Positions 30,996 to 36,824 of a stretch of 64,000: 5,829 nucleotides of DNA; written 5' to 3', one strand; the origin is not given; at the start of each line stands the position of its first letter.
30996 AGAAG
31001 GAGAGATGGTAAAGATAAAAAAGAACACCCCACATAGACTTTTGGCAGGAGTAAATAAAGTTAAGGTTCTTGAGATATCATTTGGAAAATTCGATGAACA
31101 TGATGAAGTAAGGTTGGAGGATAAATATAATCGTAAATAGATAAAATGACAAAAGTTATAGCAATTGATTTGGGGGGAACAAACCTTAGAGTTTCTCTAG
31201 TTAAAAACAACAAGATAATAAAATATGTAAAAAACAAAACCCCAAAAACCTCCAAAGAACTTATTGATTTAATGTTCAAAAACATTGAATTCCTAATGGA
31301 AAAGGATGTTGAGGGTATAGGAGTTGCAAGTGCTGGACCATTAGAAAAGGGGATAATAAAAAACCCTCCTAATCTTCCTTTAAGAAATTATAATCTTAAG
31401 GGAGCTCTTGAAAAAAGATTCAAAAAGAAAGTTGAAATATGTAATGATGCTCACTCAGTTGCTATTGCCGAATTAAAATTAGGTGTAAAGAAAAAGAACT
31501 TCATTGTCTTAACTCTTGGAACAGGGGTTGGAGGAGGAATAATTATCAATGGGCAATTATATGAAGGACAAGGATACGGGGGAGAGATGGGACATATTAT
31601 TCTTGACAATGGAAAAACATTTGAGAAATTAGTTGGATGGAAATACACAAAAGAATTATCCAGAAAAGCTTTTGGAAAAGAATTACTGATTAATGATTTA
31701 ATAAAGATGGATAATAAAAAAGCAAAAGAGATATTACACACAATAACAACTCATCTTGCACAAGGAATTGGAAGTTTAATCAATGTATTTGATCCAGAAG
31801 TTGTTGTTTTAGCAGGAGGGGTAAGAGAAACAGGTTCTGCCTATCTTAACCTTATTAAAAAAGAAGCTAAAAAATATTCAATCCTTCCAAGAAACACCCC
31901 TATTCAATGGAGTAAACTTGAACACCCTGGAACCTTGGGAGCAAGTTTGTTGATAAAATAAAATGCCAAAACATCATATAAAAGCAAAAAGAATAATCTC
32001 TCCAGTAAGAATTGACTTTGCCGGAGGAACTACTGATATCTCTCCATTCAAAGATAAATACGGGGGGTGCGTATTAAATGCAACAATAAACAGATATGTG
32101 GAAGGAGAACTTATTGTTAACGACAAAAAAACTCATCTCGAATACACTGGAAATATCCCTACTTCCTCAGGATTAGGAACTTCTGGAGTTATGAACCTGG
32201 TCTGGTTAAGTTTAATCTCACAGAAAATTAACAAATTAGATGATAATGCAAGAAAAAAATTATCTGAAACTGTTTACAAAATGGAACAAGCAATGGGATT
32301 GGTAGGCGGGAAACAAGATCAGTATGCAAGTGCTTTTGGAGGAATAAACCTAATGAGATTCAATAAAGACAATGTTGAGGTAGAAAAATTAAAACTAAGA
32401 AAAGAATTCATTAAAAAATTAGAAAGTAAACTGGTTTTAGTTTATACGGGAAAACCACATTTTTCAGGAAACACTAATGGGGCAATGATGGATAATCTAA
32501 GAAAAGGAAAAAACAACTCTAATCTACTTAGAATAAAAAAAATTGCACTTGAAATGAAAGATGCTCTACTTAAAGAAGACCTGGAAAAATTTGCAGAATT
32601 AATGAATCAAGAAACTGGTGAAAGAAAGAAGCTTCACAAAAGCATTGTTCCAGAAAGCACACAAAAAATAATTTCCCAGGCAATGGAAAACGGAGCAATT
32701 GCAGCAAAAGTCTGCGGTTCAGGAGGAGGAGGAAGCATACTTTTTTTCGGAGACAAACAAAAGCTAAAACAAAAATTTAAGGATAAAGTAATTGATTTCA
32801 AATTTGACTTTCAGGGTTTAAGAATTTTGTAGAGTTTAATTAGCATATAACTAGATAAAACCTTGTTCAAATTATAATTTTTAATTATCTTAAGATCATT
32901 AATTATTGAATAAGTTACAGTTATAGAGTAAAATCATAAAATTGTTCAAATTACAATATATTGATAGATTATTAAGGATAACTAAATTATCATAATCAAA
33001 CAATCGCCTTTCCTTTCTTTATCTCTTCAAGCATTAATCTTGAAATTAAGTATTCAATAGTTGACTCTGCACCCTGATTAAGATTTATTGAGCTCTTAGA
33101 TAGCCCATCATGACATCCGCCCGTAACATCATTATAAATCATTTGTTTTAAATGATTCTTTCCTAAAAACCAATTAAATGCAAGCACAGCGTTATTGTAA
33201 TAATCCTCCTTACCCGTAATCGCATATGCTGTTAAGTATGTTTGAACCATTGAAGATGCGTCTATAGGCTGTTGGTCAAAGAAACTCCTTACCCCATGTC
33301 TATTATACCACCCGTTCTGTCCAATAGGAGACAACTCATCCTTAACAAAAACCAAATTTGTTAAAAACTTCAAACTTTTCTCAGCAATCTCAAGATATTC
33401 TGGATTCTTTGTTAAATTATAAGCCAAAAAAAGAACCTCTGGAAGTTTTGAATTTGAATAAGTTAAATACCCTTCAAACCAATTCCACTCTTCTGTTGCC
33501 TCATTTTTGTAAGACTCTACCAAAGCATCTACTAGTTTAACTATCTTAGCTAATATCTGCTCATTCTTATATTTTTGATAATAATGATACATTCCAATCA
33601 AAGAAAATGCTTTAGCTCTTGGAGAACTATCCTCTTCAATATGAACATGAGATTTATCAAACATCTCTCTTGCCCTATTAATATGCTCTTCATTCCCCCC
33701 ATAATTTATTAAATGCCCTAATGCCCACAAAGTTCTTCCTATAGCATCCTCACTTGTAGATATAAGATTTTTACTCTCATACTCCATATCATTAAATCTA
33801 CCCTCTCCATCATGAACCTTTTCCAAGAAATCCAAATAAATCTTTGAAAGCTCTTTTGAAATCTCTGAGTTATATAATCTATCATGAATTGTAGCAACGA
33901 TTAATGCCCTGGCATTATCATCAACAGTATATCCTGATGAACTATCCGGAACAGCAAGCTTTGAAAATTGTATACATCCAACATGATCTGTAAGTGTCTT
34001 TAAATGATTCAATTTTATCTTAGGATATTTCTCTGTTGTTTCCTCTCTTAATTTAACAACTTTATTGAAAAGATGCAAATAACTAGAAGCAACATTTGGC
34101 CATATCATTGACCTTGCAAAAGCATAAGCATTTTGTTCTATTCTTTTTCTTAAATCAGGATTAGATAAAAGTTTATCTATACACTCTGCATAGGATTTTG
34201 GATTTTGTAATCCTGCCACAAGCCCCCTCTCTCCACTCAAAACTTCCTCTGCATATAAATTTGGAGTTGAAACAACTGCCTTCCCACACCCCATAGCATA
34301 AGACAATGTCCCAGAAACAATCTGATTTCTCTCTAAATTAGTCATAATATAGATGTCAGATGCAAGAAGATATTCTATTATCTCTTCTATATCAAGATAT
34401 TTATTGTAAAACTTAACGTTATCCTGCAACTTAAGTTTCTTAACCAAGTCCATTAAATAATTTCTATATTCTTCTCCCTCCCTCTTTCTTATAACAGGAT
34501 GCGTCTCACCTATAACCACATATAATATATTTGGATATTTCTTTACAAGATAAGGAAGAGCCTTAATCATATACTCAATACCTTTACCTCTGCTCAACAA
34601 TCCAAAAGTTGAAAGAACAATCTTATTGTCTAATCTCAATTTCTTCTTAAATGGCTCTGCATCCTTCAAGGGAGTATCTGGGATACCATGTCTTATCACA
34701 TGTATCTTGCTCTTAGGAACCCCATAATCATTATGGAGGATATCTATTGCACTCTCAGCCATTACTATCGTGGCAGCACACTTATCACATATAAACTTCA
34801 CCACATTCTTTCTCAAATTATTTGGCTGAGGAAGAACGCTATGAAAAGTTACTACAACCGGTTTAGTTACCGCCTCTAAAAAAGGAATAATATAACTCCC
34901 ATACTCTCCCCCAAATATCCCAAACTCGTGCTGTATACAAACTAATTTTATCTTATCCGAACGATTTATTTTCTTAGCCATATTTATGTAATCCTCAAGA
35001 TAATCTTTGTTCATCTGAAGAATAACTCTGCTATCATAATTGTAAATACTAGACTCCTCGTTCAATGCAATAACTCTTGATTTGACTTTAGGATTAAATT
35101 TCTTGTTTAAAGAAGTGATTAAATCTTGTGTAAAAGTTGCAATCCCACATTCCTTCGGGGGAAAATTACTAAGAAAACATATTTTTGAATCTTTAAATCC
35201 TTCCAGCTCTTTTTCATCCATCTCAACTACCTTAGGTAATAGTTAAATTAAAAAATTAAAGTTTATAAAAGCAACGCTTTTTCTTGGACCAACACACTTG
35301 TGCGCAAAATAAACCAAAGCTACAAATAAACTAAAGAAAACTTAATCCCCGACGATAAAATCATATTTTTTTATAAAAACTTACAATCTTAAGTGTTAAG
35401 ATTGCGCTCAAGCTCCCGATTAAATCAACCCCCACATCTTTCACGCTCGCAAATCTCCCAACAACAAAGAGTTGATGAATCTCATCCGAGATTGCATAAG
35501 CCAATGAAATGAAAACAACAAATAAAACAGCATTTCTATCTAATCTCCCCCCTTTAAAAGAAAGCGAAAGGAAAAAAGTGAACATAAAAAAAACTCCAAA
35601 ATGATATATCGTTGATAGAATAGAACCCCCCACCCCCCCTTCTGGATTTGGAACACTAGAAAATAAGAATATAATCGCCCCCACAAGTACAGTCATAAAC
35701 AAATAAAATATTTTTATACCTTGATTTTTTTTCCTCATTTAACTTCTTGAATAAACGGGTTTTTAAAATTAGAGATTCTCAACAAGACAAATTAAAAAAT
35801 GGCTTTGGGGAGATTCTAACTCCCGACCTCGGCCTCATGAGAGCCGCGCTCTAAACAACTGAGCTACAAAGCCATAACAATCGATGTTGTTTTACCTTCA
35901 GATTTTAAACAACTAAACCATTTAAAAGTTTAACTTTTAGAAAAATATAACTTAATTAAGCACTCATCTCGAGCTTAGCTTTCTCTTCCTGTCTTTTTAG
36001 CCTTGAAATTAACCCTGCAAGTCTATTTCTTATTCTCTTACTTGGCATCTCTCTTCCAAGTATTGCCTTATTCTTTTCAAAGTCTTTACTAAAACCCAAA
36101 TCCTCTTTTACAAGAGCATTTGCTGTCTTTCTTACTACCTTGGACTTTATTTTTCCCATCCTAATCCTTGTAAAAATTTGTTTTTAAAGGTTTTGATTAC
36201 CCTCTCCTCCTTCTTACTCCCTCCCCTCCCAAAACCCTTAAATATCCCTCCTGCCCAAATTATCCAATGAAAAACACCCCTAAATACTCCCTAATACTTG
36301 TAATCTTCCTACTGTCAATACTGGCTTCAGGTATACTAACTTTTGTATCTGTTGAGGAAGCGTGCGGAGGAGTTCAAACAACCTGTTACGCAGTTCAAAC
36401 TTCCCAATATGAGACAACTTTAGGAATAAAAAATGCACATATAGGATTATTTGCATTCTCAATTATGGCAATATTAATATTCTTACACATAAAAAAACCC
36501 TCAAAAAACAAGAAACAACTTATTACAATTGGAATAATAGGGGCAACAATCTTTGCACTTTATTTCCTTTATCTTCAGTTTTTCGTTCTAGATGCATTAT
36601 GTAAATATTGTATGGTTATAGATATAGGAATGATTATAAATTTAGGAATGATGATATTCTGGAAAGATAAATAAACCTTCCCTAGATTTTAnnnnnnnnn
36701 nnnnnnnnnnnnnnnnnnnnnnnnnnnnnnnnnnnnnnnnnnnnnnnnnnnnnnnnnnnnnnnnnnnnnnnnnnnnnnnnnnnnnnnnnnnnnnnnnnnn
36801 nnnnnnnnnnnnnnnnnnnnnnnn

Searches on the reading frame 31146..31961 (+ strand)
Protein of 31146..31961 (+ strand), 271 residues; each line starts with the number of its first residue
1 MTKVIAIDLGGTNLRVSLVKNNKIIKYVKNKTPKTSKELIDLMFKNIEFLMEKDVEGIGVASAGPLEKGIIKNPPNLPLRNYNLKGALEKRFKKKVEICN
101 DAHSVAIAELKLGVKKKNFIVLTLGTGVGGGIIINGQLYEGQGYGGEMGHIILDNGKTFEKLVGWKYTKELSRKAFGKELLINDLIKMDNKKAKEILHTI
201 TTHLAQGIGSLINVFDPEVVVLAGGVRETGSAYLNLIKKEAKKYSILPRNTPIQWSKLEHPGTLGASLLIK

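Call 40: search_protein_families(library=pfam, proteins=[window:31146-31961:+], max_evalue=0.001)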
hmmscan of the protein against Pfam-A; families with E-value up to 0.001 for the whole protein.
window:31146-31961:+ (271 aa): 2 families
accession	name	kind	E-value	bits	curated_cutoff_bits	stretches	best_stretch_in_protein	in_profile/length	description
PF00480.26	ROK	-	1.3e-43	150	22.9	1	5-271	2-292/294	ROK family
PF02685.22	Glucokinase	-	0.00017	21.2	22.1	0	7-155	3-163/314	Glucokinase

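Call 45: search_protein_families(library=ncbifam, proteins=[window:31146-31961:+], max_evalue=0.001)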
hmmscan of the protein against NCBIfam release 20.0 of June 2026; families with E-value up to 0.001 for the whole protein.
window:31146-31961:+ (271 aa): 13 families
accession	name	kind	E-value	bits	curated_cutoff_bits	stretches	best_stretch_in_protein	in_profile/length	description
TIGR00744.1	ROK_glcA_fam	subfamily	1.6e-31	109.8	260.35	2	5-158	1-166/318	ROK family glucokinase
NF003461.0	PRK05082.1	subfamily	1.6e-28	100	283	1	3-155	2-161/291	N-acetylmannosamine kinase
NF007251.0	PRK09698.1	equivalog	3e-24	85.8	253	1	4-246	8-268/304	allose kinase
NF047937.1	TransRegNagC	equivalog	4.6e-24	85.3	650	2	3-154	80-244/399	DNA-binding transcriptional regulator NagC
NF047821.1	NactlManKinNanK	equivalog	5.7e-24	85.2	450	1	3-154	2-160/288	N-acetylmannosamine kinase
NF045551.1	GK_Pyrobac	equivalog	2.4e-23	82.9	500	1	4-227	2-236/294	ATP-dependent glucokinase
NF007108.0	PRK09557.1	equivalog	1.8e-22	80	443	2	5-153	4-161/303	fructokinase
NF042998.1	bglucokin_BglK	equivalog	4.4e-22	78.7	550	1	3-246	2-263/291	beta-glucoside kinase BglK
NF009835.0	PRK13310.1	equivalog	5.9e-19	68.5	380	2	7-154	5-161/303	N-acetylglucosamine kinase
NF045942.1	PolPhglucPhase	equivalog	1.1e-13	51.5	250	1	5-159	3-162/242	polyphosphate--glucose phosphotransferase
NF049930.1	TransRegMlc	equivalog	3.1e-12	46.5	530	1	40-271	132-390/405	sugar metabolism global transcriptional regulator Mlc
NF045550.1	FrctkaseScrK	equivalog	4.4e-12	46.1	400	1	6-227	7-238/293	fructokinase ScrK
NF009836.0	PRK13311.1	equivalog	1.6e-07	30.8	551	1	7-153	5-160/256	N-acetyl-D-glucosamine kinase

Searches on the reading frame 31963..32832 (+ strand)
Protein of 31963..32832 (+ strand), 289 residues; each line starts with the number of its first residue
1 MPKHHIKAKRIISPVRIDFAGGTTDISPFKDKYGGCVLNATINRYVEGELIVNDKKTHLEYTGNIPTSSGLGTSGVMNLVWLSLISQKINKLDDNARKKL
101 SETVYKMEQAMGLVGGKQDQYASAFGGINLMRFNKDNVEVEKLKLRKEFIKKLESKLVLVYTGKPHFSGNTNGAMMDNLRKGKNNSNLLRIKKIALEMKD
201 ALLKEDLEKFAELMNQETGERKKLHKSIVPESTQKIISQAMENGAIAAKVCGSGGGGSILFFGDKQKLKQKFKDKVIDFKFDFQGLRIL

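Call 40: search_protein_families(library=pfam, proteins=[window:31963-32832:+], max_evalue=0.001)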
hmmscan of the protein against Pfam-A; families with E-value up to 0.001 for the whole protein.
window:31963-32832:+ (289 aa): 2 families
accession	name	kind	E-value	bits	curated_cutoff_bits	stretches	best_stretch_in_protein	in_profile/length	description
PF08544.19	GHMP_kinases_C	-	3.7e-11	43.7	21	1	198-276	1-79/85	GHMP kinases C terminal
PF00288.32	GHMP_kinases_N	-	4.7e-07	30.4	22.3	1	51-127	15-87/87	GHMP kinases N terminal domain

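Call 45: search_protein_families(library=ncbifam, proteins=[window:31963-32832:+], max_evalue=0.001)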
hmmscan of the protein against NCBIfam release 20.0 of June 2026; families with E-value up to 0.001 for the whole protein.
window:31963-32832:+ (289 aa): 11 families
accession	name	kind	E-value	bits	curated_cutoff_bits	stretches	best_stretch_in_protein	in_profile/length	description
NF049969.1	GlMnHpPKinHddA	equivalog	2.4e-40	139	600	2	63-279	104-326/338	D-glycero-D-manno-heptose 7-phosphate kinase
NF009948.0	PRK13412.1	equivalog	1.8e-25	88.8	721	2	63-260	733-932/974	bifunctional fucokinase/fucose-1-phosphate guanylyltransferase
TIGR00549.1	mevalon_kin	equivalog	3.9e-16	59.4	163.05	1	53-261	77-275/276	mevalonate kinase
TIGR00131.1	gal_kin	equivalog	2e-13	50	226.65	2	195-278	282-364/388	galactokinase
NF003006.0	PRK03817.1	equivalog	6.6e-12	45.1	443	1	188-274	239-324/352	galactokinase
NF003036.0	PRK03926.1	equivalog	8.5e-12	44.8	403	1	55-269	74-273/302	mevalonate kinase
TIGR00191.1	thrB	equivalog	5.2e-08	32.1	168.25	1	55-278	79-279/304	homoserine kinase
NF003705.0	PRK05322.1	equivalog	2.5e-07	29.7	385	0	56-129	112-184/388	galactokinase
NF040957.1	Arch_PMK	equivalog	4.8e-07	29.6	500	1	68-278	91-306/316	phosphomevalonate kinase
NF002288.1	PRK01212.1-4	equivalog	1.7e-05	24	194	1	53-275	73-277/303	homoserine kinase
TIGR01920.1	Shik_kin_archae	equivalog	0.00013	21.4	126.85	0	54-145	67-154/266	shikimate kinase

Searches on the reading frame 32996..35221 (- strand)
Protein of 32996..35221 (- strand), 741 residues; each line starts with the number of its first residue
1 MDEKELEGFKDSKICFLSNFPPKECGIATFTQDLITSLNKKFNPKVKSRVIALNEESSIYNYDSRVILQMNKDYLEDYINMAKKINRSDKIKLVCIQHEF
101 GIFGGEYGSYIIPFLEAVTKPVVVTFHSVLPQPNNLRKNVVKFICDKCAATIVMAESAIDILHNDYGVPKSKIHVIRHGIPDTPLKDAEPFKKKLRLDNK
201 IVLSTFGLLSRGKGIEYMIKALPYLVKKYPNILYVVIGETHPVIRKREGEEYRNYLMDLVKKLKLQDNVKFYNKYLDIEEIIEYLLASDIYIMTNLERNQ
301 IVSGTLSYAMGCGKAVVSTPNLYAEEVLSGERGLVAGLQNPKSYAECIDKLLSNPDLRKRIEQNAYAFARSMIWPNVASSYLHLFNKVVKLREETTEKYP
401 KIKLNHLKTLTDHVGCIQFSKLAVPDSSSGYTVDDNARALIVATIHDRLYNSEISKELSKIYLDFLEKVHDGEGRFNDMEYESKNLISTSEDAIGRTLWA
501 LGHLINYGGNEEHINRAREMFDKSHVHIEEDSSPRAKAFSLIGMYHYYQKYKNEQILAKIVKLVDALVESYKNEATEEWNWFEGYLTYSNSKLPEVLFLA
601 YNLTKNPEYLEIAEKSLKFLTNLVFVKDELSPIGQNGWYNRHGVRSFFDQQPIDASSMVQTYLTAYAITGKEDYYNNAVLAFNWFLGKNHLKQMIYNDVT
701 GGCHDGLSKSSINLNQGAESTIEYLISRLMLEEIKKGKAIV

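Call 40: search_protein_families(library=pfam, proteins=[window:32996-35221:-], max_evalue=0.001)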
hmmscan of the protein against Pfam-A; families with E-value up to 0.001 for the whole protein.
window:32996-35221:- (741 aa): 6 families
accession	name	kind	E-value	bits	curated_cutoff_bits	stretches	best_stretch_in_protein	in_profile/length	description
PF00534.26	Glycos_transf_1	-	4.9e-23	82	26.4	1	191-367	5-171/172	Glycosyl transferases group 1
PF13692.12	Glyco_trans_1_4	-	4.8e-16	59.7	27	1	203-354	4-142/142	Glycosyl transferases group 1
PF13439.12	Glyco_transf_4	-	2.9e-09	37.6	28.5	1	117-181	94-167/170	Glycosyltransferase Family 4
PF06662.19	C5-epim_C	-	8.3e-06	25.9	23.3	0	589-621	30-62/188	D-glucuronyl C5-epimerase C-terminus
PF13524.12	Glyco_trans_1_2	-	2e-05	25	25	1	271-369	30-129/144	Glycosyl transferase-like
PF07470.19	Glyco_hydro_88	-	3.3e-05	23.5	26.6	0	573-688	21-109/352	Glycosyl Hydrolase Family 88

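Call 45: search_protein_families(library=ncbifam, proteins=[window:32996-35221:-], max_evalue=0.001)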
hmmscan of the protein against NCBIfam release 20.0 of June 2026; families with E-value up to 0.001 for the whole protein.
window:32996-35221:- (741 aa): 14 families
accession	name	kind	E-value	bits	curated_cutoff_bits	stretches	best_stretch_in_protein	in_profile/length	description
NF041876.1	EPS_EpsE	equivalog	2.1e-13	50.3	400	1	170-365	185-372/389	exopolysaccharide biosynthesis GT4 family glycosyltransferase EpsE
TIGR04157.1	glyco_rSAM_CFB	subfamily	2.3e-13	49.9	400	1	143-240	165-267/406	TIGR04157 family glycosyltransferase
TIGR02149.1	glgA_Coryne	subfamily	8.1e-13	48.2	302.4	1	153-389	151-391/391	glycogen synthase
TIGR03449.1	mycothiol_MshA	equivalog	7e-12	44.9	462.5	1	139-389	156-404/406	D-inositol-3-phosphate glycosyltransferase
NF041010.1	glycosy_Agl16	equivalog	1.2e-11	44.1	575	1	115-387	100-350/352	glycosylation protein Agl16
NF050063.1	ProtGlycPglJ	equivalog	8.1e-09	35.1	500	1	136-379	133-357/363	N-acetylgalactosamine-N,N'-diacetylbacillosaminyl-diphospho-undecaprenol 4-alpha-N-acetylgalactosaminyltransferase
NF012028.0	PRK15484.1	subfamily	3.2e-08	33.1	618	1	168-381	158-371/380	lipopolysaccharide N-acetylglucosaminyltransferase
TIGR03999.1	thiol_BshA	equivalog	3e-07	29.7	273.7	1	255-389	243-374/375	N-acetyl-alpha-D-glucosaminyl L-malate synthase BshA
NF053787.1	GlcN_PG_synth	equivalog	5e-07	28.9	480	1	247-389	221-360/361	N-acetylglucosaminyl phosphatidylglycerol synthase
NF038255.1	exopoly_VpsD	equivalog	5.3e-07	28.8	300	1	158-295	167-290/381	VpsD family glycosyltransferase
NF038295.1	EPS_HpsP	equivalog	2e-06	27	550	1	166-388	172-387/388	hormogonium polysaccharide biosynthesis glycosyltransferase HpsP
NF038298.1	EPS_HpsO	equivalog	5e-06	25.5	575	0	150-370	149-368/388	hormogonium polysaccharide biosynthesis glycosyltransferase HpsO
TIGR04063.1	stp3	hypoth_equivalog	6e-06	25.4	442.05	1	166-389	175-396/397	TIGR04063 family PEP-CTERM/XrtA system glycosyltransferase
NF038229.1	Glyco4_Geo_Pelo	equivalog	0.00099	18.2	400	0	137-389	99-337/338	GPMC system family 4 glycosyltransferase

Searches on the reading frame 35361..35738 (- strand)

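Call 40: search_protein_families(library=pfam, proteins=[window:35361-35738:-], max_evalue=0.001)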
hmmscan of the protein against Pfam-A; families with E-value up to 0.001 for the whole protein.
window:35361-35738:- (125 aa): 1 family
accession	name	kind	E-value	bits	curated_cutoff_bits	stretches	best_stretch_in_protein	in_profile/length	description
PF04892.17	VanZ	-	1.9e-10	41.9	30.1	1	44-119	56-125/126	VanZ like family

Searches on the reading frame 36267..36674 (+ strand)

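Call 40: search_protein_families(library=pfam, proteins=[window:36267-36674:+], max_evalue=0.001)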
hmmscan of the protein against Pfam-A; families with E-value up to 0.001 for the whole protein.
window:36267-36674:+ (135 aa): 1 family
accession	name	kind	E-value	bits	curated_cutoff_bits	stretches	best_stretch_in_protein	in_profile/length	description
PF07884.19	VKOR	-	1.1e-18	68.1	27.5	1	9-126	2-130/134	Vitamin K epoxide reductase family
